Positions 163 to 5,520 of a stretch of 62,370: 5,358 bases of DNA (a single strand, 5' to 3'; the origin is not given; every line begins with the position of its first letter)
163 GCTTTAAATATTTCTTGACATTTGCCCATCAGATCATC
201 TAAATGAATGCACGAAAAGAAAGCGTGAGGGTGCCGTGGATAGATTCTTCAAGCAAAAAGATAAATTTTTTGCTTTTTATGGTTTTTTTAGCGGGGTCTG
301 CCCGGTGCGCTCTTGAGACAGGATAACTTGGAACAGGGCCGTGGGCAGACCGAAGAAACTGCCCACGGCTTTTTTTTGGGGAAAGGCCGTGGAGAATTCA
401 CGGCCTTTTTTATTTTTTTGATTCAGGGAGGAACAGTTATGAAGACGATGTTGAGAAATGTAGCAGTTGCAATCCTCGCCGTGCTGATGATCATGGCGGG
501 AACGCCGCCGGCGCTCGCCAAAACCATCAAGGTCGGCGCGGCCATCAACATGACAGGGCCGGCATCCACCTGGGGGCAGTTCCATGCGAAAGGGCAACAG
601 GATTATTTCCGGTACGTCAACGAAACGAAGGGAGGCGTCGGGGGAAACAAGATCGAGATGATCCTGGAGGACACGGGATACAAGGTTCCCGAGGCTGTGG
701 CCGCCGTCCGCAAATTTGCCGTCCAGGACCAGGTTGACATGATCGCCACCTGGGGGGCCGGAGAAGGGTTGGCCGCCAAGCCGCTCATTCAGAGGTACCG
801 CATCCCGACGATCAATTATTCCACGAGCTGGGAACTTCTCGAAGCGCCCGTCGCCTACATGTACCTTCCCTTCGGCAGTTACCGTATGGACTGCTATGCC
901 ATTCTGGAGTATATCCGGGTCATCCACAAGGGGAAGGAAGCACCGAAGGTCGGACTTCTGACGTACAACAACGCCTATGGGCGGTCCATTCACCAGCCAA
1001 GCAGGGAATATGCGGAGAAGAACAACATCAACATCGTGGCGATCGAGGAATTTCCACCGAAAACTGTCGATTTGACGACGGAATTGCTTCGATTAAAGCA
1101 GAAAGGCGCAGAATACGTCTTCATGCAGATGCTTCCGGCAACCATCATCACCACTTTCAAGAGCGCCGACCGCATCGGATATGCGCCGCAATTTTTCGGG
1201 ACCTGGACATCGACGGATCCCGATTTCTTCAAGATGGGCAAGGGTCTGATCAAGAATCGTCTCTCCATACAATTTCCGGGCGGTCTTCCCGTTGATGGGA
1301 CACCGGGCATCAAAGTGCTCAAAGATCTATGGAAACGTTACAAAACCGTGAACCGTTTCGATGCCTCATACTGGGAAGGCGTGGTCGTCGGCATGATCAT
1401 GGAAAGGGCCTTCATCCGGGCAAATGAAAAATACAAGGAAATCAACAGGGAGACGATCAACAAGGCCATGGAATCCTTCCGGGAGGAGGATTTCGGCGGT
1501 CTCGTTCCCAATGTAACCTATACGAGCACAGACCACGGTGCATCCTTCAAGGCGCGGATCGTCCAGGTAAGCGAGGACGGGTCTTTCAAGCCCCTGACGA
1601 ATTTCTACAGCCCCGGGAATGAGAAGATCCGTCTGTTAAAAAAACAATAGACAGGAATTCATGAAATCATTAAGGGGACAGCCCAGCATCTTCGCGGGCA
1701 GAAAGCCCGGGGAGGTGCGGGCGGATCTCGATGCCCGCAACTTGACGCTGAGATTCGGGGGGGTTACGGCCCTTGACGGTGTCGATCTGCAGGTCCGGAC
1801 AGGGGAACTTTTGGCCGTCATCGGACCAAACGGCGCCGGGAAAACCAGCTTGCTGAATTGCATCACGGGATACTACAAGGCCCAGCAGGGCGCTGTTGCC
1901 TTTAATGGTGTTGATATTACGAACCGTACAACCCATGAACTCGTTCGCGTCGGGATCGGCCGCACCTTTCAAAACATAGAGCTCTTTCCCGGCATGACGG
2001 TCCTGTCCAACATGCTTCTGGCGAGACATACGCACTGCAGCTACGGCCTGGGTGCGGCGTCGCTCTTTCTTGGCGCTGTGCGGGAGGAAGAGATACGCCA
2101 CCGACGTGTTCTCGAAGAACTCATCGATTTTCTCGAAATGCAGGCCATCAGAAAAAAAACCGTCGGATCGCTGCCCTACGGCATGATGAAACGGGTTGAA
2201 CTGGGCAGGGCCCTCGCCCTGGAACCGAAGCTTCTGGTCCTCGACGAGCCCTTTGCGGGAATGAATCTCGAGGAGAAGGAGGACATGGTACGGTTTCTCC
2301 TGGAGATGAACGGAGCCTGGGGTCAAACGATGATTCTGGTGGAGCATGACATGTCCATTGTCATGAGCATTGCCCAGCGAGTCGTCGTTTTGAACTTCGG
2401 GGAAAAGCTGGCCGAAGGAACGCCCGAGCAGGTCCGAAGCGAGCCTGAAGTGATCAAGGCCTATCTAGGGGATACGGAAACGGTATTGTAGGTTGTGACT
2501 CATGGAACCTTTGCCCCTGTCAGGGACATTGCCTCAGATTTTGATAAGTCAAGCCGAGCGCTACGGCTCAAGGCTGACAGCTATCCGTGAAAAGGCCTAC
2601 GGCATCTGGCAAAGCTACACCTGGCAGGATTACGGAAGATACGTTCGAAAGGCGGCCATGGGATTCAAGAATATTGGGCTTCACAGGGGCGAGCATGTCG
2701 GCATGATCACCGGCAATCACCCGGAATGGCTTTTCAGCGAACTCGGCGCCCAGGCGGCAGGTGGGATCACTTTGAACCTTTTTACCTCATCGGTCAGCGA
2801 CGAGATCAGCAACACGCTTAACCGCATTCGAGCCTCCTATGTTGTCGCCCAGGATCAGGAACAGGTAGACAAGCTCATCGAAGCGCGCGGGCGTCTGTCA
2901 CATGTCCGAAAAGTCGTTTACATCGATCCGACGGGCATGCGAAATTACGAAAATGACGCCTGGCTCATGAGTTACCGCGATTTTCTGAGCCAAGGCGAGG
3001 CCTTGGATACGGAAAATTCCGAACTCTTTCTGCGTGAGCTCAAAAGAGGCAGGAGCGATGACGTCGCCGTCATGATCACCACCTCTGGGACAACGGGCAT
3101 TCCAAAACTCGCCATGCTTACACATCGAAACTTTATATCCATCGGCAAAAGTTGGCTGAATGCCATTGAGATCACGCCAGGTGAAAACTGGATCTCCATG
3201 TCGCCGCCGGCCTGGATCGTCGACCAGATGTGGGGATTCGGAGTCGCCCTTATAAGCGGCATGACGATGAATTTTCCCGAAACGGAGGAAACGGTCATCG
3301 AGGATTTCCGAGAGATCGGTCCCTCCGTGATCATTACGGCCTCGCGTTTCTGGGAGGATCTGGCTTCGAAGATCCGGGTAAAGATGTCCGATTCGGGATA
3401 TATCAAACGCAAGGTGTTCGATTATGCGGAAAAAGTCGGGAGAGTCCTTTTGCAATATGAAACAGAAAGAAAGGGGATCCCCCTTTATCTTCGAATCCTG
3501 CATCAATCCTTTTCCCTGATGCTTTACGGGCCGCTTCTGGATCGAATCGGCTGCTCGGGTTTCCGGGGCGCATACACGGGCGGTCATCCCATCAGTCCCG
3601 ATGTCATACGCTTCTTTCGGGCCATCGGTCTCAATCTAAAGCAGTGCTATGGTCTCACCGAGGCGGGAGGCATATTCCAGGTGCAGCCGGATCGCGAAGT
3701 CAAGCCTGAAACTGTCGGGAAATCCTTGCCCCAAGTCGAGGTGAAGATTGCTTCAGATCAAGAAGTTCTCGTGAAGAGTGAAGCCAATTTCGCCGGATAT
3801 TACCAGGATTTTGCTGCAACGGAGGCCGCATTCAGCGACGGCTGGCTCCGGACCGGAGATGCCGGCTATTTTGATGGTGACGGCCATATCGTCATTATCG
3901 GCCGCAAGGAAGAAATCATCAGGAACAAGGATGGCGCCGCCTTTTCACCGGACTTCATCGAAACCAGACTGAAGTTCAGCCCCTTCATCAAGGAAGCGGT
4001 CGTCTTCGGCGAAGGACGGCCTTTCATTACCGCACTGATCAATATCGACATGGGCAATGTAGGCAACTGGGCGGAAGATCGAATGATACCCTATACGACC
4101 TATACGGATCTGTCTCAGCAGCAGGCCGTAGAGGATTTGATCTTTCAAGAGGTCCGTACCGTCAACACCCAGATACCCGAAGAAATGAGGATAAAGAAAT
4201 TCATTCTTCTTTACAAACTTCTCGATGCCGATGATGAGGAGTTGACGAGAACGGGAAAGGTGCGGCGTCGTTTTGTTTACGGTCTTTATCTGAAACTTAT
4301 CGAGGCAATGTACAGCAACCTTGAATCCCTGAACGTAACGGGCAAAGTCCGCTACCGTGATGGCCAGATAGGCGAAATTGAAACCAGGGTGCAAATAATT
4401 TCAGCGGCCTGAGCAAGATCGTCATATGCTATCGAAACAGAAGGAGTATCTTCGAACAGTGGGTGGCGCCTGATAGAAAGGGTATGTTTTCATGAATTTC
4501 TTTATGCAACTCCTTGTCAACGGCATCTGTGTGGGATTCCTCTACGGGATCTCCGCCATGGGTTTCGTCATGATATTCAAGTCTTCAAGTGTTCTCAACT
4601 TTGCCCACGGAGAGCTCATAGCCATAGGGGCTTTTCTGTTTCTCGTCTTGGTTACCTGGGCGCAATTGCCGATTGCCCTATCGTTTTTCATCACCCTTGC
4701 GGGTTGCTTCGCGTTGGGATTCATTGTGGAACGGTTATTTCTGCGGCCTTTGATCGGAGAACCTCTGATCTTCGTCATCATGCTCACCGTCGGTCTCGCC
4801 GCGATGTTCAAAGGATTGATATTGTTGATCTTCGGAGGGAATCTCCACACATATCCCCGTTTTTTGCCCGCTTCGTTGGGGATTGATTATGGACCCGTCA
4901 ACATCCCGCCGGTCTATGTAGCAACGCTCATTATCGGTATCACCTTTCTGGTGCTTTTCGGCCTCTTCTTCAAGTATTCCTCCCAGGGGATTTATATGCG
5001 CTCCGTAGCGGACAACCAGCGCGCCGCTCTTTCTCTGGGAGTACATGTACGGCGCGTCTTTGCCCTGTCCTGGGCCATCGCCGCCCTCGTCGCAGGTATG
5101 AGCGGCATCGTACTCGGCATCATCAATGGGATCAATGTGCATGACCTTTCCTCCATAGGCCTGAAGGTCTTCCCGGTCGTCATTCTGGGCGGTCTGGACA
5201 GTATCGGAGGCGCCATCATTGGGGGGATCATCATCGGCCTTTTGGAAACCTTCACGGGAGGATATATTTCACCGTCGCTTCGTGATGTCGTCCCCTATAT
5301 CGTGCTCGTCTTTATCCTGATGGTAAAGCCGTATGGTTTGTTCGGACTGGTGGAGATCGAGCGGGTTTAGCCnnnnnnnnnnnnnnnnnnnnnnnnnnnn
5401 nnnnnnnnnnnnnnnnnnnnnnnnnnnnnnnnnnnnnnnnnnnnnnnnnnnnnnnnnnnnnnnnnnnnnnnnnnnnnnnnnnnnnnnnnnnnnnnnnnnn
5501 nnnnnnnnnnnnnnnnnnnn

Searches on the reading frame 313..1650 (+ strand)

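Call 51: search_protein_families(library=pfam, proteins=[window:313-1650:+], max_evalue=1e-8)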
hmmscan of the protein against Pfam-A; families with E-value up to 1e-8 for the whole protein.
window:313-1650:+ (445 aa): 2 families
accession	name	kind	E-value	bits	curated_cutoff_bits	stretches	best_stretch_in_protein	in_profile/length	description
PF13458.12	Peripla_BP_6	-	2.7e-50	172.4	31.7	1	71-423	1-342/343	Periplasmic binding protein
PF01094.35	ANF_receptor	-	2.3e-11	43.8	25.4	1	101-295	12-210/353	Receptor family ligand binding region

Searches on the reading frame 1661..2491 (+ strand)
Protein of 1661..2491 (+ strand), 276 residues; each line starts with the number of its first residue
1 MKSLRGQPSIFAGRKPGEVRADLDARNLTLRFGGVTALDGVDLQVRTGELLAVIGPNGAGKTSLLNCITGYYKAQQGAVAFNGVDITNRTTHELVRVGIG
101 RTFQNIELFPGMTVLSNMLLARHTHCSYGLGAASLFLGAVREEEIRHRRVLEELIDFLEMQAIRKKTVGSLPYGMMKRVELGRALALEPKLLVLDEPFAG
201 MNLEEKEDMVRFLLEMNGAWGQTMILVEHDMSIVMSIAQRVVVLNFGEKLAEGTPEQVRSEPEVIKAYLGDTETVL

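Call 51: search_protein_families(library=pfam, proteins=[window:1661-2491:+], max_evalue=1e-8)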
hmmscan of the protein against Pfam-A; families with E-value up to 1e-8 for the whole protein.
window:1661-2491:+ (276 aa): 2 families
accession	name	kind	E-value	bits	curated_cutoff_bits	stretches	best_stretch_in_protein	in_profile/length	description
PF00005.33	ABC_tran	-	9.2e-32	110.9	25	1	38-199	1-137/137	ABC transporter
PF12399.14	BCA_ABC_TP_C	-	8.6e-12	44.9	25.5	1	248-272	1-25/27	Branched-chain amino acid ATP-binding cassette transporter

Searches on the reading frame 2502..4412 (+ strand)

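Call 51: search_protein_families(library=pfam, proteins=[window:2502-4412:+], max_evalue=1e-8)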
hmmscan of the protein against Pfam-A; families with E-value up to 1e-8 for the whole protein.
window:2502-4412:+ (636 aa): 2 families
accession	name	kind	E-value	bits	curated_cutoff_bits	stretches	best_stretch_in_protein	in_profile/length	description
PF00501.34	AMP-binding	-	1.1e-60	206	29.9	1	17-434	4-384/384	AMP-binding enzyme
PF23562.2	AMP-binding_C_3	-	2.1e-12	47.9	20.8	1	475-607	6-123/124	AMP-binding enzyme C-terminal domain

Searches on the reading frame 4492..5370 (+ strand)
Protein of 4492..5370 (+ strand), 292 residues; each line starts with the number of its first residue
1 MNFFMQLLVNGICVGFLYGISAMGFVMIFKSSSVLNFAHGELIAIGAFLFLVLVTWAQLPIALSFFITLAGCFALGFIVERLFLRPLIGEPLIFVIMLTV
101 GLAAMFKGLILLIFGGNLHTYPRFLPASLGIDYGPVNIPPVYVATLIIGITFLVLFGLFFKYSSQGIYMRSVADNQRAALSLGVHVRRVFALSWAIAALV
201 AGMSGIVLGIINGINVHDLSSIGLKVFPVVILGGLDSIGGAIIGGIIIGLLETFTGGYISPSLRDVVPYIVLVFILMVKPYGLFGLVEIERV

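Call 51: search_protein_families(library=pfam, proteins=[window:4492-5370:+], max_evalue=1e-8)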
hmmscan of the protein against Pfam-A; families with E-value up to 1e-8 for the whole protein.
window:4492-5370:+ (292 aa): 1 family
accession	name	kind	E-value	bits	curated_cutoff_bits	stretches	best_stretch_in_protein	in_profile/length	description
PF02653.21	BPD_transp_2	-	5.6e-32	111.4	26.8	1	8-276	2-269/269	Branched-chain amino acid transport system / permease component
